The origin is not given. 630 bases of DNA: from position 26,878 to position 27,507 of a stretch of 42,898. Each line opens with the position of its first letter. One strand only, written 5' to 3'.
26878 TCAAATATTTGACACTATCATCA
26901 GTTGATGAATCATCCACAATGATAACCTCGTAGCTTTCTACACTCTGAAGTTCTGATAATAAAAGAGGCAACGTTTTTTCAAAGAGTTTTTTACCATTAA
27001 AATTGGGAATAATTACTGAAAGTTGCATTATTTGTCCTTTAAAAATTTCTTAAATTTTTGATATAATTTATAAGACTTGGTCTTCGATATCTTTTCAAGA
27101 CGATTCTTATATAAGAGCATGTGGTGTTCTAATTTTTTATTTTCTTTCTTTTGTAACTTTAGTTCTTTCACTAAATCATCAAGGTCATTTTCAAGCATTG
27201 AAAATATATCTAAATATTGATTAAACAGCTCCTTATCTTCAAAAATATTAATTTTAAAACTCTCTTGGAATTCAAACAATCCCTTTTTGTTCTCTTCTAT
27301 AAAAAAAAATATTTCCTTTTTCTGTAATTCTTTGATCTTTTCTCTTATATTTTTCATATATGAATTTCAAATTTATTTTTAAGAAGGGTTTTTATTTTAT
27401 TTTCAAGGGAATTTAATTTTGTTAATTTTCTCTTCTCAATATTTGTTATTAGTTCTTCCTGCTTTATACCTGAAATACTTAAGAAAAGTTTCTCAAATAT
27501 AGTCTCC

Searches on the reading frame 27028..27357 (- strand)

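Call 22: search_protein_families(library=pfam, proteins=[window:27028-27357:-], max_evalue=0.01)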
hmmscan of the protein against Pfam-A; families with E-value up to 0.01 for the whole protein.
window:27028-27357:- (109 aa): 0 families

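Call 76: search_protein_families(library=pfam, proteins=[window:27028-27357:-], max_evalue=1)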
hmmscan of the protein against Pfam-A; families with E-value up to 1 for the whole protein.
window:27028-27357:- (109 aa): 2 families
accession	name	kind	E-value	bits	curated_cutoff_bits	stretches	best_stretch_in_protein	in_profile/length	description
PF25151.1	TPR_Trm732_C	-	0.073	13.4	27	1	38-106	32-102/159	Trm732, C-terminal TPR repeats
PF15019.11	C9orf72-like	-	0.22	11.6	27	1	32-103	49-120/230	C9orf72-like protein family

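Call 93: search_protein_families(library=ncbifam, proteins=[window:27028-27357:-], max_evalue=0.001)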
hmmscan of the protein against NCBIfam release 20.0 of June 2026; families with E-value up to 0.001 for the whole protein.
window:27028-27357:- (109 aa): 0 families
